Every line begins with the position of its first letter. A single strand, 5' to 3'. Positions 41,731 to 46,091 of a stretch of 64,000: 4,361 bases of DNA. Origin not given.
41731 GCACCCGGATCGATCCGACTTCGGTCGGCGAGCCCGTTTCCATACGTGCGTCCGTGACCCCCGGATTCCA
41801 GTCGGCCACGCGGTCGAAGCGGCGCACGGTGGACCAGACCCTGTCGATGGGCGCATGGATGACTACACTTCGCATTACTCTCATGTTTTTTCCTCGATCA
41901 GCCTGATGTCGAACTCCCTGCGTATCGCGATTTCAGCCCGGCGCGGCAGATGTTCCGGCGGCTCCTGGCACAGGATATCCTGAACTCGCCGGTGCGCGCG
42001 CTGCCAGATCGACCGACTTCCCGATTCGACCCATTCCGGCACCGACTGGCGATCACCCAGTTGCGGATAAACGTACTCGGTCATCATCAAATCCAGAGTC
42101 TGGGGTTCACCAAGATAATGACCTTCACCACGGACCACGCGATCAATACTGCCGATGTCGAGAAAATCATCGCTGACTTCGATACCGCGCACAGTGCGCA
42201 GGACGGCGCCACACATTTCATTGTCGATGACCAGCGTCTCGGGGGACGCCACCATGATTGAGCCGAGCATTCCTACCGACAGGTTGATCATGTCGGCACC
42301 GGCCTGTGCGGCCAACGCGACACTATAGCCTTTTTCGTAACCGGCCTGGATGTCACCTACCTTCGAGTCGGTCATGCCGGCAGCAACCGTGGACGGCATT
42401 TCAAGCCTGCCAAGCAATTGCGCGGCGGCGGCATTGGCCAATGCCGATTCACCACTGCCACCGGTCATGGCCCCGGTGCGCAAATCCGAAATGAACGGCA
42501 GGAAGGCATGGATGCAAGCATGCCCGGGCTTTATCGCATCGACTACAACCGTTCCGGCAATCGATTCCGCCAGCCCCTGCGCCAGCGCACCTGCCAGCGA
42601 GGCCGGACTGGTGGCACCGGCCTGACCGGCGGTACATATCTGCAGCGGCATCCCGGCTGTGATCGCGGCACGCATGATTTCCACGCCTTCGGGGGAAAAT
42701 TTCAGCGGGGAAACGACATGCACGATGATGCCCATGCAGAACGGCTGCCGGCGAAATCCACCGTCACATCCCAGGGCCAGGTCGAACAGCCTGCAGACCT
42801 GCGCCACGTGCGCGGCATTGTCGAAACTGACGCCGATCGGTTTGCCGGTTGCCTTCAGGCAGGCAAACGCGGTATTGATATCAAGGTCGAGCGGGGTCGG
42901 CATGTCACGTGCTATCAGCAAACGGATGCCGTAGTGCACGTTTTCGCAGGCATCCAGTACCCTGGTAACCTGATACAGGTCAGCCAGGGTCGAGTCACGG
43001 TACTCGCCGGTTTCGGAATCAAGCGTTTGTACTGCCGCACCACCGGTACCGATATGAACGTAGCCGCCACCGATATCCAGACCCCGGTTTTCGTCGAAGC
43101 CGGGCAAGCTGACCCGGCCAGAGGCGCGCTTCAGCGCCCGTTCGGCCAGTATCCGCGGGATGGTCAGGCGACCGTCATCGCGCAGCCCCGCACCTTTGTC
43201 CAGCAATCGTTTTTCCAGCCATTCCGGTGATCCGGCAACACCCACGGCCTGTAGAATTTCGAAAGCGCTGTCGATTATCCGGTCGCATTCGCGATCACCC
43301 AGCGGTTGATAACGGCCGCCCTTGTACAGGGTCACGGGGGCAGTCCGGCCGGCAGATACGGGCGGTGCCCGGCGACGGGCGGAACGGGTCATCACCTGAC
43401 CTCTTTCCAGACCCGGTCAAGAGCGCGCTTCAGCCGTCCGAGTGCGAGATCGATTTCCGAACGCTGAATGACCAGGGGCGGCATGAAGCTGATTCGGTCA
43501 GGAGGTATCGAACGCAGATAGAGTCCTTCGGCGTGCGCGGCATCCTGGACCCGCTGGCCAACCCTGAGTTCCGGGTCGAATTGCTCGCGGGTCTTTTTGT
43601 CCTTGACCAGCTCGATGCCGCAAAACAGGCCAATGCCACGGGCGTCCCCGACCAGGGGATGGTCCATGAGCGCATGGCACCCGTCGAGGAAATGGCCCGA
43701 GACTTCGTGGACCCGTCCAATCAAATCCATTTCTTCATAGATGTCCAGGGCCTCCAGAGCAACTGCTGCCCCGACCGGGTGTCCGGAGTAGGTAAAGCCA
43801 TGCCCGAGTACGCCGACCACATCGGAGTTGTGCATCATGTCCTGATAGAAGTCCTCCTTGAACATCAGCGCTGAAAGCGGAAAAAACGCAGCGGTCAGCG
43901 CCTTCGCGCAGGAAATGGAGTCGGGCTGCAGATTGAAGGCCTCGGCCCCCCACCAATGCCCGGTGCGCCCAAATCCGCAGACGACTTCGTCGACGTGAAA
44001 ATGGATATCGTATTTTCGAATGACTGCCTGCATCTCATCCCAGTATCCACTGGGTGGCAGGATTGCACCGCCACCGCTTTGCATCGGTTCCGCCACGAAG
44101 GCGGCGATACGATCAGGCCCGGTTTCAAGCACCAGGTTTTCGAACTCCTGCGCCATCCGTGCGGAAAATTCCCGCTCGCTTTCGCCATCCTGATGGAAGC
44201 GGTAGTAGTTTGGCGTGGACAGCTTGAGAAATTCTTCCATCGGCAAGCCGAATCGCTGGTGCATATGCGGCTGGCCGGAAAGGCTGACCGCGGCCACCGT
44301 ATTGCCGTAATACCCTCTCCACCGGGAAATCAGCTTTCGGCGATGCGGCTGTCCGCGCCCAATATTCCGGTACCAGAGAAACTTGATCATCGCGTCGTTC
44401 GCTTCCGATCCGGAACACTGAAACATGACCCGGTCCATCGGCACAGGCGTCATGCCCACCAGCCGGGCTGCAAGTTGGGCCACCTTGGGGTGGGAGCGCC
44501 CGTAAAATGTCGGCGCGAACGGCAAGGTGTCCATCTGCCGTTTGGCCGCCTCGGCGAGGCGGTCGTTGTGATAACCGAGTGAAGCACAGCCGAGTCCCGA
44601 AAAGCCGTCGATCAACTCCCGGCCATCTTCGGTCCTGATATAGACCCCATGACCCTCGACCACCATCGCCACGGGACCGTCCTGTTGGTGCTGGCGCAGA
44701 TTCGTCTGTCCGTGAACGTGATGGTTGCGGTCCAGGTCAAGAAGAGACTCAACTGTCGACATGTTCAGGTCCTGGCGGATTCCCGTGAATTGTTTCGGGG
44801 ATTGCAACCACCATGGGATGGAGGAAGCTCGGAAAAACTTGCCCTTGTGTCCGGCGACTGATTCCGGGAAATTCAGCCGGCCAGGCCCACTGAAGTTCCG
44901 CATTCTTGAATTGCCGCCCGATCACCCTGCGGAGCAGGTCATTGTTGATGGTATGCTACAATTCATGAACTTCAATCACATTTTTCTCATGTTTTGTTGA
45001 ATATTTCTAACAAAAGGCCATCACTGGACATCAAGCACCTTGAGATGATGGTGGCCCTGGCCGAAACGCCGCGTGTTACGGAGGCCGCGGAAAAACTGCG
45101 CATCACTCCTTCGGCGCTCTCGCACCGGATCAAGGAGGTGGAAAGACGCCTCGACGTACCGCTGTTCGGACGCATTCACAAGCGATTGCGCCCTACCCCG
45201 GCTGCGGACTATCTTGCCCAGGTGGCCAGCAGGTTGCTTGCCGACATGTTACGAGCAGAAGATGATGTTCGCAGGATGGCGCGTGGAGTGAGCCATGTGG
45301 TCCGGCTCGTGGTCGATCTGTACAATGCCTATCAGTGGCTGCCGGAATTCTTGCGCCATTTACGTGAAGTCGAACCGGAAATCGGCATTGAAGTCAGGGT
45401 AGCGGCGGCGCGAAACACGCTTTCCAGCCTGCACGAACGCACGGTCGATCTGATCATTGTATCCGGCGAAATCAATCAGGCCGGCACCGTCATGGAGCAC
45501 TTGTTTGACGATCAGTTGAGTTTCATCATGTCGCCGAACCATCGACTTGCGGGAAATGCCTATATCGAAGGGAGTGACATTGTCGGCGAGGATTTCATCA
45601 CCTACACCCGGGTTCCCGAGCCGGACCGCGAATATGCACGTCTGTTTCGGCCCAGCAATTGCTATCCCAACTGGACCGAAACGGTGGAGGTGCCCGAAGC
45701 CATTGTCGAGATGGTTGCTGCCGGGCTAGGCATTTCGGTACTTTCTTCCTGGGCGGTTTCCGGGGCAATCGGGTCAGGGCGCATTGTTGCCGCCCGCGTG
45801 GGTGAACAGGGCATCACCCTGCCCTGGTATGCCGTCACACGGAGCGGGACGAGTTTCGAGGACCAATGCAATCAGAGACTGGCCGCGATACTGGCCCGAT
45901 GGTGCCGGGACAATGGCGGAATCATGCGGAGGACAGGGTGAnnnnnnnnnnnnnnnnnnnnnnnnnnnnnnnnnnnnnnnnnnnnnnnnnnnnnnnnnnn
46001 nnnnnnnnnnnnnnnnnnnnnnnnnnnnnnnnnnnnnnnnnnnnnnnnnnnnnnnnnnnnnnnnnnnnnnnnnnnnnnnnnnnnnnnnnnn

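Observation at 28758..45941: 16-kb translationally coupled supercluster pairing non-Pyl MttB methyltransferases with GcvT-fold dehydrogenases and aminotransferases, with no corrinoid protein in view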

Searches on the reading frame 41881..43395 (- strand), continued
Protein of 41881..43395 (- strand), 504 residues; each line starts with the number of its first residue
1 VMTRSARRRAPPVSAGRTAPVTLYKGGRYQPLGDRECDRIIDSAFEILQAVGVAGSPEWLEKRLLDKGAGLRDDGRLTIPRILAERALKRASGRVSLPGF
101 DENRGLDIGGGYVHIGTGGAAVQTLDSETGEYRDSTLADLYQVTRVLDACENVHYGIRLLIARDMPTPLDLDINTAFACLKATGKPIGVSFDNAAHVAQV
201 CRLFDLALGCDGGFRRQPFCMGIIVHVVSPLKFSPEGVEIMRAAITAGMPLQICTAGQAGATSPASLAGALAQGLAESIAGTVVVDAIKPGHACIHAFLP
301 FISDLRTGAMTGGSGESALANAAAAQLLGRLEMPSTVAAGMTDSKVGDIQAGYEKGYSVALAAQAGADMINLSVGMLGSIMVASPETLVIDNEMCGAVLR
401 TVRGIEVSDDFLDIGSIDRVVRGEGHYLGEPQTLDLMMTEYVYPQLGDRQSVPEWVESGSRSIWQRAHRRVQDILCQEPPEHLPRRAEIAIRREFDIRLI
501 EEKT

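Call 58: search_protein_families(library=ncbifam, proteins=[L004:3349-5085:-, L026:8174-9613:+, L013:17363-18850:-, L013:14996-16366:-, L009:4767-6086:+], max_evalue=1e-30)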
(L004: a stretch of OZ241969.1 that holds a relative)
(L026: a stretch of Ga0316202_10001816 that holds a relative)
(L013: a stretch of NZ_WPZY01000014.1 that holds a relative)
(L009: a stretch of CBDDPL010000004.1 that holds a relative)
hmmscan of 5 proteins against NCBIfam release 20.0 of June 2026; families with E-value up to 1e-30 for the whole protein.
L004:3349-5085:- (578 aa): 37 families (the best 25 are shown)
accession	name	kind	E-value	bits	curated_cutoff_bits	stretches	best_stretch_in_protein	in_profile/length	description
TIGR01804.1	BADH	equivalog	1.3e-141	472.3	668.6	1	107-571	2-467/467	betaine-aldehyde dehydrogenase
NF009725.0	PRK13252.1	equivalog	3.8e-134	447.8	593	1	106-577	10-481/488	betaine-aldehyde dehydrogenase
TIGR02299.1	HpaE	equivalog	1.9e-130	435.7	638.35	1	106-577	4-478/488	5-carboxymethyl-2-hydroxymuconate semialdehyde dehydrogenase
NF045736.1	PaDhStyDRhodo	equivalog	6.7e-130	433.8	800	1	105-576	5-478/479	phenylacetaldehyde dehydrogenase StyD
NF045735.1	PaDhStyDPseudo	equivalog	8.3e-127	423.8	850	1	102-575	2-481/483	phenylacetaldehyde dehydrogenase StyD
NF010000.0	PRK13473.1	subfamily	2.4e-124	415.5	615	1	105-576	5-473/475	aminobutyraldehyde dehydrogenase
TIGR03216.1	OH_muco_semi_DH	equivalog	9.3e-119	397.2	693.25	1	107-576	5-480/481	2-hydroxymuconic semialdehyde dehydrogenase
TIGR01780.1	SSADH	subfamily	3.6e-116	388.7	646.35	1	123-571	2-448/448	succinate-semialdehyde dehydrogenase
NF042993.1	AlphKGSA_gudD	equivalog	8.4e-114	380.9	770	1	107-575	8-480/481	alpha-ketoglutaric semialdehyde dehydrogenase GucD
NF050026.1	AcaldDHExaC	equivalog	1.2e-112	377.1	900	1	106-576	19-494/503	acetaldehyde dehydrogenase ExaC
NF006916.0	PRK09407.1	equivalog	8.7e-110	367.8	521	1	111-575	27-492/526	succinic semialdehyde dehydrogenase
NF052305.1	DioxValDhHalo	equivalog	5.6e-108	361.9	750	1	107-573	9-479/483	2,5-dioxovalerate dehydrogenase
NF007497.0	PRK10090.1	equivalog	1.5e-107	360.3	500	1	104-573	8-475/480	aldehyde dehydrogenase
NF040648.1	lactal_redase_Meth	equivalog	2.8e-106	356.3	650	1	105-575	1-462/463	lactaldehyde dehydrogenase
NF007352.0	PRK09847.1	equivalog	5.4e-106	355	850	1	103-576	20-492/495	aldehyde dehydrogenase PuuC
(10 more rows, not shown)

L026:8174-9613:+ (479 aa): 2 families
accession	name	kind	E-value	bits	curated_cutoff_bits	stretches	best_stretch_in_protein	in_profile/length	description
NF010322.0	PRK13759.1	equivalog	3.1e-44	151.3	481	1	3-471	5-465/486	arylsulfatase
TIGR03417.1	chol_sulfatase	equivalog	8e-34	117.4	433.45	1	4-455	2-432/500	choline-sulfatase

L013:17363-18850:- (495 aa): 38 families (the best 25 are shown)
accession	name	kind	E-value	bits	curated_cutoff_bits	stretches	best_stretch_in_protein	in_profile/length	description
NF007352.0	PRK09847.1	equivalog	1.7e-162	541.4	850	1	19-495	21-493/495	aldehyde dehydrogenase PuuC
TIGR01804.1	BADH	equivalog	2.3e-133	445.1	668.6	1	22-489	2-467/467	betaine-aldehyde dehydrogenase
NF010000.0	PRK13473.1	subfamily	1.3e-130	436.2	615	1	19-489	4-468/475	aminobutyraldehyde dehydrogenase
NF009725.0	PRK13252.1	equivalog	4e-127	424.6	593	1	17-492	6-478/488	betaine-aldehyde dehydrogenase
TIGR02299.1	HpaE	equivalog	8.9e-126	420.3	638.35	1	20-490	3-473/488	5-carboxymethyl-2-hydroxymuconate semialdehyde dehydrogenase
NF045735.1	PaDhStyDPseudo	equivalog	9.6e-126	420.3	850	1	18-490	3-478/483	phenylacetaldehyde dehydrogenase StyD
NF045736.1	PaDhStyDRhodo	equivalog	2.2e-124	415.6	800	1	18-476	3-460/479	phenylacetaldehyde dehydrogenase StyD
NF050026.1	AcaldDHExaC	equivalog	1.2e-110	370.5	900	1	21-490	19-490/503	acetaldehyde dehydrogenase ExaC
NF052305.1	DioxValDhHalo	equivalog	4.9e-107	358.8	750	1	21-473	8-459/483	2,5-dioxovalerate dehydrogenase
NF006916.0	PRK09407.1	equivalog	5.3e-106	355.3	521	1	28-490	29-489/526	succinic semialdehyde dehydrogenase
TIGR04284.1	aldehy_Rv0768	hypoth_equivalog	7.4e-106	355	775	1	19-490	2-475/480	aldehyde dehydrogenase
TIGR01780.1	SSADH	subfamily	8.3e-104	348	646.35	1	37-489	1-448/448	succinate-semialdehyde dehydrogenase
TIGR03216.1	OH_muco_semi_DH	equivalog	8.9e-104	347.7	693.25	1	22-491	5-477/481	2-hydroxymuconic semialdehyde dehydrogenase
TIGR03374.1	ABALDH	equivalog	9.7e-104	347.8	909.3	1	19-485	3-463/472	aminobutyraldehyde dehydrogenase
NF042993.1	AlphKGSA_gudD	equivalog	5.1e-101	338.8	770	1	21-492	7-479/481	alpha-ketoglutaric semialdehyde dehydrogenase GucD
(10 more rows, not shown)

L013:14996-16366:- (456 aa): 60 families (the best 25 are shown)
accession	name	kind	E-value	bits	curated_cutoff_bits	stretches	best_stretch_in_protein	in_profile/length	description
NF004799.0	PRK06148.1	subfamily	1.6e-155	519.7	1128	1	24-452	580-1011/1015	hypothetical protein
NF004800.0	PRK06149.1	equivalog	9.9e-120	401.2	973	1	27-450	544-969/972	aminotransferase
NF006228.0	PRK08360.1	equivalog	4.9e-76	256.1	608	1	30-453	4-428/443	aspartate aminotransferase family protein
NF005993.0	PRK08117.1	subfamily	1.5e-73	247.8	574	1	30-452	6-430/433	aspartate aminotransferase family protein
NF002874.0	PRK03244.1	equivalog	3.9e-65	220.2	457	1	38-452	13-395/399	acetylornithine transaminase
NF004718.0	PRK06062.1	subfamily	1.8e-64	218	472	1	50-454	38-451/454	hypothetical protein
NF004426.0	PRK05769.1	equivalog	4.8e-63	213.5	552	1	31-451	19-439/441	acetyl ornithine aminotransferase family protein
NF006368.0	PRK08593.1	equivalog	4.9e-63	213.3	570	1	51-453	27-433/448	aspartate aminotransferase family protein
NF049939.1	HyAminethphonNHLyPbfA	equivalog_domain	2.9e-62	210.6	525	1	54-451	47-441/442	(R)-1-hydroxy-2-aminoethylphosphonate ammonia-lyase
NF004714.0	PRK06058.1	subfamily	9.4e-62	209.1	639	1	32-443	26-438/447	4-aminobutyrate--2-oxoglutarate transaminase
NF045634.1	LeuMetRace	equivalog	3.8e-61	207.1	800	1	32-453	6-428/432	leucine/methionine racemase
TIGR00700.1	GABAtrnsam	equivalog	2.3e-59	201.1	506.65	1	52-433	17-402/420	4-aminobutyrate--2-oxoglutarate transaminase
TIGR00707.1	argD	subfamily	4.2e-59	200.3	410.05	1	44-449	3-380/381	acetylornithine/succinylornithine family transaminase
NF005812.0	PRK07678.1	subfamily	4.3e-57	193.7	488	1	27-452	5-450/451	aminotransferase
NF005985.0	PRK08088.1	equivalog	4.2e-55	187.1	713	1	51-429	24-401/426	4-aminobutyrate--2-oxoglutarate transaminase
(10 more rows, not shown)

L009:4767-6086:+ (439 aa): 2 families
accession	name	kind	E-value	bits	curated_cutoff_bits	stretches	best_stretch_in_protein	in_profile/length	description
NF050086.1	pipecolate_AmaA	exception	5.6e-59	199.9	600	1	25-398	8-381/425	L-pipecolate oxidase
TIGR03329.1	Phn_aa_oxid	hypoth_equivalog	1.2e-54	185.9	632.8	1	28-418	10-414/460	putative aminophosphonate oxidoreductase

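Call 78: search_protein_families(library=pfam, proteins=[L004:14018-16234:+], max_evalue=0.001)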
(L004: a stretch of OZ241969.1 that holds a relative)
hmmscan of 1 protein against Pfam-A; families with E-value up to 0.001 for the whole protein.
L004:14018-16234:+ (739 aa): 3 families
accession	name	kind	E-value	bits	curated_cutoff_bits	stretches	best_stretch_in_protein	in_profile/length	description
PF14236.12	DruA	-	3e-22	79.6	27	1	112-232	55-178/297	Druantia protein DruA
PF14706.11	Tnp_DNA_bind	-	1.7e-07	31.3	24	1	295-352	1-58/58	Transposase DNA-binding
PF01609.27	DDE_Tnp_1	-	0.00028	21.1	23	1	596-634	142-180/200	Transposase DDE domain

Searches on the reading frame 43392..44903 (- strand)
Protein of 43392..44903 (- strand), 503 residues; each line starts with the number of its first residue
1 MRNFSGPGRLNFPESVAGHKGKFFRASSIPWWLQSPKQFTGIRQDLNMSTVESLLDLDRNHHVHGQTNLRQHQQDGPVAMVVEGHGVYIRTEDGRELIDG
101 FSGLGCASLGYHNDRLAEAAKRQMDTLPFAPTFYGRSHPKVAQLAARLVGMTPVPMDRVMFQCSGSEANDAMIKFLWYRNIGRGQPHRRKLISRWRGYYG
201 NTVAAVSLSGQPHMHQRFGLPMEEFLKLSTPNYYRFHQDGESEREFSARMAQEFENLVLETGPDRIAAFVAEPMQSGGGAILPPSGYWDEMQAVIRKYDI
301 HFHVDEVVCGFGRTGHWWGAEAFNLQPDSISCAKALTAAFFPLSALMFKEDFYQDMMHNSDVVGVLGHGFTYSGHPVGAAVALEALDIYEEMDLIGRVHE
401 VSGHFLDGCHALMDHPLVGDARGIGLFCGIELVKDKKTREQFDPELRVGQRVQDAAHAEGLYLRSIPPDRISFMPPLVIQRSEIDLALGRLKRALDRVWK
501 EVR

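Call 6: search_protein_families(library=pfam, proteins=[window:43392-44903:-])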
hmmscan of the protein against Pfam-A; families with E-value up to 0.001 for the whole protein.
window:43392-44903:- (503 aa): 1 family
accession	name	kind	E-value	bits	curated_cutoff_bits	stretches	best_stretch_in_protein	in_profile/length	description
PF00202.27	Aminotran_3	-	3.1e-80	270.3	30.5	1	75-495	7-403/403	Aminotransferase class-III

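Call 32: search_protein_families(library=ncbifam, proteins=[window:43392-44762:-], max_evalue=1e-20)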
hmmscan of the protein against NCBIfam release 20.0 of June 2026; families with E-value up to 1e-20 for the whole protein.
window:43392-44762:- (456 aa): 60 families (the best 25 are shown)
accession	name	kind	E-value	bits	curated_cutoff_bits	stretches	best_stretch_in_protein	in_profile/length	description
NF004767.0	PRK06105.1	subfamily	3.8e-170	566.3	517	1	4-455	5-454/460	aminotransferase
NF005684.0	PRK07482.1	subfamily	1.7e-136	455.4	687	1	2-455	3-459/464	hypothetical protein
NF005682.0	PRK07480.1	subfamily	5.8e-135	450.5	510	1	4-455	10-456/459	aminotransferase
NF005447.0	PRK07036.1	equivalog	2e-119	399.3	618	1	6-454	12-458/468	aminotransferase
NF004625.0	PRK05965.1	subfamily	9.9e-119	397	729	1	4-453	3-450/460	hypothetical protein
NF005102.0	PRK06541.1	equivalog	2.1e-105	352.9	574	1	19-454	23-459/460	aspartate aminotransferase family protein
NF009068.0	PRK12403.1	equivalog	1.8e-101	340.2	817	1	10-455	17-457/460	aspartate aminotransferase family protein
NF005683.0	PRK07481.1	subfamily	4e-101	339.2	575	1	13-451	12-450/453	hypothetical protein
NF052567.1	OmAmTferAptACaul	equivalog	1.5e-91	307.3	500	1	21-450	11-430/431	omega-aminotransferase AptA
NF005685.0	PRK07483.1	equivalog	2.9e-89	299.9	485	1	29-453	11-440/444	aspartate aminotransferase family protein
NF005812.0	PRK07678.1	subfamily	3.6e-88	296.2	488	1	5-451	8-450/451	aminotransferase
TIGR00508.1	bioA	equivalog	2.4e-85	286.7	405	1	23-448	6-418/419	adenosylmethionine--8-amino-7-oxononanoate transaminase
NF005375.0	PRK06917.1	equivalog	5.5e-77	259.4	535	1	30-454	14-442/448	aspartate aminotransferase family protein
NF004718.0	PRK06062.1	subfamily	8.3e-72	242.1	472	1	9-451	21-449/454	hypothetical protein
NF006228.0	PRK08360.1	equivalog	3.1e-71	240.3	608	1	34-451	27-427/443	aspartate aminotransferase family protein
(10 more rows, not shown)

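Call 68: search_solved_structures(query=window:43392-44762:-, max_evalue=1e-60)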
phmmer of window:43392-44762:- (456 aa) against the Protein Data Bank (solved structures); distinct sequences matched with E-value up to 1e-60: 51.
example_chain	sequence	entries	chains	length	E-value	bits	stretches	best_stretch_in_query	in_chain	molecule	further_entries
5ghf_A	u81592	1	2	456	9.9e-124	417.1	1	7-451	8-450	Aminotransferase class-III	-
5ghg_A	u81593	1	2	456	1.9e-123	416.2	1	7-451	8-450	Aminotransferase class-III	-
7b4i_AAA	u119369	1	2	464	3.7e-120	405.3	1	3-451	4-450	Aspartate aminotransferase family protein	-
6tb1_A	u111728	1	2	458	4.4e-119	401.8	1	3-451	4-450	Aspartate aminotransferase family protein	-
5kr6_A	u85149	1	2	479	1.4e-118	400.1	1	2-454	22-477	4-aminobutyrate transaminase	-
6g4b_A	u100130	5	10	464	1.6e-118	399.9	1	3-451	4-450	Aspartate aminotransferase family protein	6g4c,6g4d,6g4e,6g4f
6tb0_A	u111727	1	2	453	7.1e-118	397.8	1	6-451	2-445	Aspartate aminotransferase family protein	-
7b4j_A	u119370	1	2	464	2.7e-117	395.8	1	3-451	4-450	Aspartate aminotransferase family protein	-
9j4y_A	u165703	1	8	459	1.2e-113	383.8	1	1-448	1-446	Aminotransferase, class III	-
9j2k_A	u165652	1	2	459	8.1e-113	381.1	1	1-448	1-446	Aminotransferase, class III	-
5kr5_A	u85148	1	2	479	4.8e-112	378.6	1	1-451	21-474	4-aminobutyrate transaminase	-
5kr3_A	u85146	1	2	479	4.1e-111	375.5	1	2-455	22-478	4-aminobutyrate transaminase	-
5kqw_A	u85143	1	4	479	5.2e-111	375.2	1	2-455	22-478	4-aminobutyrate transaminase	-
5kr4_A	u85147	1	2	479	1.1e-110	374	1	1-455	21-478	4-aminobutyrate transaminase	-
21ft_A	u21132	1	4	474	4e-106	359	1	32-450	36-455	Gamma-aminobutyrate transaminase POP2, mitochondrial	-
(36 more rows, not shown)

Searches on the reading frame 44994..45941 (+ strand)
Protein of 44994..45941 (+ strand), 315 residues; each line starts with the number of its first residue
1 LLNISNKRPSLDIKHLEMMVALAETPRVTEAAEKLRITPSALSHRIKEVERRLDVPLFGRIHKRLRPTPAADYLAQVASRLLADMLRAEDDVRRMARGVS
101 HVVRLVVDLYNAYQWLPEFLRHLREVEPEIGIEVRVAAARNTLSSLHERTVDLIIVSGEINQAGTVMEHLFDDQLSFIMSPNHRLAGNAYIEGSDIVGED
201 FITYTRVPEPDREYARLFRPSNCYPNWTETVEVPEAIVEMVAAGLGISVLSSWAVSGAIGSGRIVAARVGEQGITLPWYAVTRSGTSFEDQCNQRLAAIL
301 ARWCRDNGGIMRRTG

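Call 6: search_protein_families(library=pfam, proteins=[window:44994-45941:+])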
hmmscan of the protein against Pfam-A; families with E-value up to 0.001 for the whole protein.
window:44994-45941:+ (315 aa): 2 families
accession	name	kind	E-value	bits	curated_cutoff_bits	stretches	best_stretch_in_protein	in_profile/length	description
PF03466.25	LysR_substrate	-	1.5e-34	119.7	28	1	97-286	2-191/209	LysR substrate binding domain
PF00126.33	HTH_1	-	1.8e-17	63.5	26.6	1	13-71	1-59/60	Bacterial regulatory helix-turn-helix protein, lysR family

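Call 32: search_protein_families(library=ncbifam, proteins=[window:44994-45941:+], max_evalue=1e-20)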
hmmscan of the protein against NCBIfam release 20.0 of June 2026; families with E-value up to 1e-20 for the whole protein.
window:44994-45941:+ (315 aa): 11 families
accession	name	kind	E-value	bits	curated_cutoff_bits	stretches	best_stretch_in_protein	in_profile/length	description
NF040786.1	LysR_Sec_metab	equivalog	2.9e-31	108.6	250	1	11-289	1-284/298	selenium metabolism-associated LysR family transcriptional regulator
NF045990.1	TransRegCbbRRhodb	equivalog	4.2e-31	108.1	450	1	10-299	5-296/304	LysR family regulator CbbR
NF011950.0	PRK15421.1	equivalog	2e-28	100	382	1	11-286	2-272/317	HTH-type transcriptional regulator MetR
NF045775.1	acetoin_reg_AlsR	exception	1.5e-27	96.9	430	1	12-252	2-244/290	acetoin biosynthesis transcriptional regulator AlsR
NF008722.0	PRK11716.1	equivalog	2e-24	86.1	246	1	11-251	1-242/293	HTH-type transcriptional activator IlvY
NF053705.1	TransRegGltCGpos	equivalog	2.4e-24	86.1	350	1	13-257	3-248/300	glutamate biosynthesis transcriptional regulator GltC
NF008352.0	PRK11139.1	subfamily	6.4e-23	81.3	288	1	25-283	20-272/305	transcriptional regulator GcvA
TIGR03339.1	phn_lysR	subfamily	2.7e-22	79.4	341.1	1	20-255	6-238/279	aminoethylphosphonate catabolism associated LysR family transcriptional regulator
NF047520.1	trans_act_CidR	equivalog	3e-22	79.1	415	1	11-253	1-243/292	cidABC operon transcriptional activator CidR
NF040889.1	trans_reg_YeiE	equivalog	1.1e-21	77.3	480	1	12-283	4-270/288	DNA-binding transcriptional regulator YeiE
NF058504.1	TransRegCcpCBac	equivalog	9.3e-21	74.5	400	0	13-183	3-172/287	transcriptional regulator CcpC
